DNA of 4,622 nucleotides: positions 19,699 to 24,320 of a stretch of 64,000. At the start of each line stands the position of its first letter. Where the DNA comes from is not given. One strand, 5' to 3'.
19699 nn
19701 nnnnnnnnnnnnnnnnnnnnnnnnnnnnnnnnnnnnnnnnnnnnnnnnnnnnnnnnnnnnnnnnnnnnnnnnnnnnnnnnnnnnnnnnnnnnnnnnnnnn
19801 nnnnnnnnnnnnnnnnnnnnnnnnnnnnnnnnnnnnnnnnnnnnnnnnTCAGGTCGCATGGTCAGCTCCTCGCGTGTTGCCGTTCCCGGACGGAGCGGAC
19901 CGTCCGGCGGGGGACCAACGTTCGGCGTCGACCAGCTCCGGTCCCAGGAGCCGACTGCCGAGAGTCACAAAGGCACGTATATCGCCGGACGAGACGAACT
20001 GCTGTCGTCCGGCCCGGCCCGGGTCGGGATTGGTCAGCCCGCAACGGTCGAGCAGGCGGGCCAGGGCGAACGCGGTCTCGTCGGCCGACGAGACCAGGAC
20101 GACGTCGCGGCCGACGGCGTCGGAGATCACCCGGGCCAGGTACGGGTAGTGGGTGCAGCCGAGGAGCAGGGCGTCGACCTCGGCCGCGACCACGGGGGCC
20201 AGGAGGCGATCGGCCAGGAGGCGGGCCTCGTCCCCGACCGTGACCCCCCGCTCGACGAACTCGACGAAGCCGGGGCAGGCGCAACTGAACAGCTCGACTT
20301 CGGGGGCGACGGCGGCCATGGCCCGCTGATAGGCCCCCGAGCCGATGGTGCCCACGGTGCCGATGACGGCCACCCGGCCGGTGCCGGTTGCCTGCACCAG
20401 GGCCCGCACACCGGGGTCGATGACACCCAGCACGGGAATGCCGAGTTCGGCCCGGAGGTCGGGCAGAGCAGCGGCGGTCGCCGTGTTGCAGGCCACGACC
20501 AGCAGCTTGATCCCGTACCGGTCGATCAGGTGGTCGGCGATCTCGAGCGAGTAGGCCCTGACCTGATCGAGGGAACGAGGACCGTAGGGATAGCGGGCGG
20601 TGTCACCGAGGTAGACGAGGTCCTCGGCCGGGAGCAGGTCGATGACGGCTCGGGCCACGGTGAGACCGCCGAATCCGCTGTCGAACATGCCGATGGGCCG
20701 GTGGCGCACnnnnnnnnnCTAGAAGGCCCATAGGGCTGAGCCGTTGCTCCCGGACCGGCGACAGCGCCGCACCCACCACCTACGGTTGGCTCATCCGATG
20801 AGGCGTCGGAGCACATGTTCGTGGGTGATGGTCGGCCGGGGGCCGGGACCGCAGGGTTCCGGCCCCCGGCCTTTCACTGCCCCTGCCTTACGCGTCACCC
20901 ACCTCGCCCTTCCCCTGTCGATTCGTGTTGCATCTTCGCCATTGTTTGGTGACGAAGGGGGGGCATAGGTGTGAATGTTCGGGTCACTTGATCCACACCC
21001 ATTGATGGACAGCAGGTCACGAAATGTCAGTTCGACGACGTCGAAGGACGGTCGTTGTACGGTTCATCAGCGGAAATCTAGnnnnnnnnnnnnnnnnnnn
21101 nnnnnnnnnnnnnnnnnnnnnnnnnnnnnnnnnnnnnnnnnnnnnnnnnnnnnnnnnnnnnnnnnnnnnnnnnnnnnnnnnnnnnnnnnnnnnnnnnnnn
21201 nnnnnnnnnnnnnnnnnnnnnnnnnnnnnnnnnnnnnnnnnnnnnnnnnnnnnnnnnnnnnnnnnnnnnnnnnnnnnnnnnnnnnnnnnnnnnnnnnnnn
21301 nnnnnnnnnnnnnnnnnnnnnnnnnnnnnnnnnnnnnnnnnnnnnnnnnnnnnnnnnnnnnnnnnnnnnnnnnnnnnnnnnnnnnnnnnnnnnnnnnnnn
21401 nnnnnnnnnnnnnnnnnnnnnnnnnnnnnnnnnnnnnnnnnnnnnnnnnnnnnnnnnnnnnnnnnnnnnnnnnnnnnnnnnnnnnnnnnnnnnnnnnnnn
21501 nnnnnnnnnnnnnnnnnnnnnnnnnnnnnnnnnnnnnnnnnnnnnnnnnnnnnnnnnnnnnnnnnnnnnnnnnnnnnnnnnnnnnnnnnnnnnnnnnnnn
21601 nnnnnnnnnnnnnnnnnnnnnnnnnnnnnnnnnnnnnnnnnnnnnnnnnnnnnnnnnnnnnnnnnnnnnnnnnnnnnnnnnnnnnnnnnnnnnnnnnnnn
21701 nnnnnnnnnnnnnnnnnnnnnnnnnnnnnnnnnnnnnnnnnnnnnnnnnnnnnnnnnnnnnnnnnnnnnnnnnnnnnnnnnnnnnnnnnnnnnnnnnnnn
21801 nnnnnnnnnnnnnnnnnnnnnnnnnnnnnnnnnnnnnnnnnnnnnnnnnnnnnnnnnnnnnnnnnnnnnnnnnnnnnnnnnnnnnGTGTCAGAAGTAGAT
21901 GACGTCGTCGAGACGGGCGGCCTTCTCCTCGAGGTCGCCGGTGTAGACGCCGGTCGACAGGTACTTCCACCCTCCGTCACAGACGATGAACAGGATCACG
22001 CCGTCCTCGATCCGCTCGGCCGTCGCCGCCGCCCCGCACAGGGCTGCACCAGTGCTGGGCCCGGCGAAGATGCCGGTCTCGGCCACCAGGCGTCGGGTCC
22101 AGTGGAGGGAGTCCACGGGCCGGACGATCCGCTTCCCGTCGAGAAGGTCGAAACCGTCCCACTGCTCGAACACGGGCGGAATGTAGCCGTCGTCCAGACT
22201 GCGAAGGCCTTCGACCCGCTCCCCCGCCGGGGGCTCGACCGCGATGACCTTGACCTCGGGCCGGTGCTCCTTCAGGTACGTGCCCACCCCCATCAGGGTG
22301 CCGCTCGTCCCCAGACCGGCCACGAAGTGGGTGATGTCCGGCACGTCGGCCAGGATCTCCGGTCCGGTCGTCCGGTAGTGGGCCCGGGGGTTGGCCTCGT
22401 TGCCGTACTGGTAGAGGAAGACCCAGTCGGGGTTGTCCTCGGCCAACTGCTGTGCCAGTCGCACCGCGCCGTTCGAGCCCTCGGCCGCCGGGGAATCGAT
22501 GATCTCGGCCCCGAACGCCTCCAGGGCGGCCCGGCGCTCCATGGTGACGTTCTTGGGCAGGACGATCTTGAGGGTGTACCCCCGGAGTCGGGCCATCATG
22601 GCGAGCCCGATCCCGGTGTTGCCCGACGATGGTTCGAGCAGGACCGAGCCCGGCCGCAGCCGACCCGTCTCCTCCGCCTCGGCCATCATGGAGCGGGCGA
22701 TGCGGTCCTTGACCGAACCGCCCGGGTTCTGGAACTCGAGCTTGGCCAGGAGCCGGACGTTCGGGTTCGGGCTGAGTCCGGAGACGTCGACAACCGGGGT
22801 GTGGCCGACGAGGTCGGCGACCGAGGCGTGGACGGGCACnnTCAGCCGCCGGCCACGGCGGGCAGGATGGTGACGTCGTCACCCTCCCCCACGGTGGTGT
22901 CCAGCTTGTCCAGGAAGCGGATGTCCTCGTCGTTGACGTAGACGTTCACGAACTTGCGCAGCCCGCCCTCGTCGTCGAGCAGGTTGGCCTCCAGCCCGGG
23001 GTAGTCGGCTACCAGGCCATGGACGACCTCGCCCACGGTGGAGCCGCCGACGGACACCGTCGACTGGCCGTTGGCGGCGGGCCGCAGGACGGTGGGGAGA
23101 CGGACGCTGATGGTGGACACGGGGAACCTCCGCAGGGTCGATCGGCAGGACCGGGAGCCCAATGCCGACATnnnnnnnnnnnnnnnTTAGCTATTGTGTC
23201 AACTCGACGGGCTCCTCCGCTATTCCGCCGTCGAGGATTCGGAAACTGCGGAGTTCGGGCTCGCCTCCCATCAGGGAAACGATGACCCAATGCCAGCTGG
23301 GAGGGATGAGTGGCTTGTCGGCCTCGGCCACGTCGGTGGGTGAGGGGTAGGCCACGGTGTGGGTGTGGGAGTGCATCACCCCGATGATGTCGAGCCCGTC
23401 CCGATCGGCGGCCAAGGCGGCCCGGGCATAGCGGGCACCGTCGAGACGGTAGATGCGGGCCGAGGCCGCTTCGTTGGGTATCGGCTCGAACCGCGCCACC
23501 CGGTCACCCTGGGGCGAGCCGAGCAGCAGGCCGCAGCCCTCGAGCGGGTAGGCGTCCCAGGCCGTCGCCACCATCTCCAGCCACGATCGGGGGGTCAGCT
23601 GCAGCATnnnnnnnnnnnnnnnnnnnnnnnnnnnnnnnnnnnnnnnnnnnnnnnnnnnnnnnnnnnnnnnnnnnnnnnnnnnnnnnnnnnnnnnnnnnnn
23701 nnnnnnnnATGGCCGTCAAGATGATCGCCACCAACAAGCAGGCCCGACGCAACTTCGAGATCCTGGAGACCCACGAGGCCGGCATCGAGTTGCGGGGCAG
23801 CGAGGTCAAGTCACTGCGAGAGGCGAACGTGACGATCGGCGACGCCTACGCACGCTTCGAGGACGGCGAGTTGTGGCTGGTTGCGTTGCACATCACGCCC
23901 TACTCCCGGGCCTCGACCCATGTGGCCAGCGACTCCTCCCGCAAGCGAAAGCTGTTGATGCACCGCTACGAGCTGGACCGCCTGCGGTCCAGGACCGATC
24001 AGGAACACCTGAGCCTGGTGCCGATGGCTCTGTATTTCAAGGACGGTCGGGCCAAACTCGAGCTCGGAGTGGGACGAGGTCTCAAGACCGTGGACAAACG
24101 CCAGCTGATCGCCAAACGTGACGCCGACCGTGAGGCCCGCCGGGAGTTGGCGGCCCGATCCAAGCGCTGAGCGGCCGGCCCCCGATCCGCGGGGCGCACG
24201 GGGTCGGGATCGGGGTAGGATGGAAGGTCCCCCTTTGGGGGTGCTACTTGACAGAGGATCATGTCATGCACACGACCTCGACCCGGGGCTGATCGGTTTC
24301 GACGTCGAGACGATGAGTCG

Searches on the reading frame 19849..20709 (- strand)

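Call 58: search_protein_families(library=pfam, proteins=[window:19849-20709:-], max_evalue=0.00001)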
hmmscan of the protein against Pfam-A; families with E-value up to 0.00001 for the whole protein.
window:19849-20709:- (286 aa): 1 family
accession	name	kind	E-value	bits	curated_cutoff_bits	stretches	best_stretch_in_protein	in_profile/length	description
PF01177.27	Asp_Glu_race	-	7.5e-22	78.6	31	1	19-208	17-203/211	Asp/Glu/Hydantoin racemase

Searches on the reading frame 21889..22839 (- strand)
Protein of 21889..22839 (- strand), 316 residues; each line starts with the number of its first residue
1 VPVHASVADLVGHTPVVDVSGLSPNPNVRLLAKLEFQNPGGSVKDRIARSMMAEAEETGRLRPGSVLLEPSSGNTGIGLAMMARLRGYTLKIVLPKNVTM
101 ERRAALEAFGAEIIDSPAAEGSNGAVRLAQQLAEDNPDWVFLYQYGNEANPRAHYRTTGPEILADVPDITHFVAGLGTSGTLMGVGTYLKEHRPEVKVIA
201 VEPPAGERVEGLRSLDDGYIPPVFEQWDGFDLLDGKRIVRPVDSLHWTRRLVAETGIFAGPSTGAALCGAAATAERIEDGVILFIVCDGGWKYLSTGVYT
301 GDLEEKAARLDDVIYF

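Call 58: search_protein_families(library=pfam, proteins=[window:21889-22839:-], max_evalue=0.00001)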
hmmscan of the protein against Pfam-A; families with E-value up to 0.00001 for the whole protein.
window:21889-22839:- (316 aa): 1 family
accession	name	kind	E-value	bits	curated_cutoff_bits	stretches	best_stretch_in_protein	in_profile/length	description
PF00291.31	PALP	-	7.9e-69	232.7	35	1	8-288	2-295/295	Pyridoxal-phosphate dependent enzyme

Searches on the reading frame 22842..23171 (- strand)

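Call 58: search_protein_families(library=pfam, proteins=[window:22842-23171:-], max_evalue=0.00001)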
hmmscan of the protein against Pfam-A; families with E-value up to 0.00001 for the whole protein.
window:22842-23171:- (109 aa): 1 family
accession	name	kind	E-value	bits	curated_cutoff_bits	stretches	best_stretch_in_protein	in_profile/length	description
PF02597.26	ThiS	-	7.2e-15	55.7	22.5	1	23-109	1-76/76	ThiS family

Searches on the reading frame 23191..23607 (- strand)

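Call 58: search_protein_families(library=pfam, proteins=[window:23191-23607:-], max_evalue=0.00001)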
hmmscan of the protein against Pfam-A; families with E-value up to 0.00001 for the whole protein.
window:23191-23607:- (138 aa): 1 family
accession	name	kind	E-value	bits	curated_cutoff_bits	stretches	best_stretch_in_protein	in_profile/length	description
PF14464.11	Prok-JAB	-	7.9e-21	74.5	25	1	9-124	5-113/114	Prokaryotic homologs of the JAB domain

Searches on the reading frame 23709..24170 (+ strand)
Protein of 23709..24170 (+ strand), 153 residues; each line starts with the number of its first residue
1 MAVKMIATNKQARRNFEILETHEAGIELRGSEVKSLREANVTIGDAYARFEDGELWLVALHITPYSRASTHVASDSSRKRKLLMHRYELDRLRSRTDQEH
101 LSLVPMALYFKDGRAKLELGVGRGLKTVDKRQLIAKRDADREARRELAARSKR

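Call 58: search_protein_families(library=pfam, proteins=[window:23709-24170:+], max_evalue=0.00001)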
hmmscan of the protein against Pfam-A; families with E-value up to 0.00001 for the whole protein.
window:23709-24170:+ (153 aa): 1 family
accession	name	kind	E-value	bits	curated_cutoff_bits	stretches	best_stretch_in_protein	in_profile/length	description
PF01668.23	SmpB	-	1.1e-50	171.8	27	1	6-147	1-141/143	SmpB protein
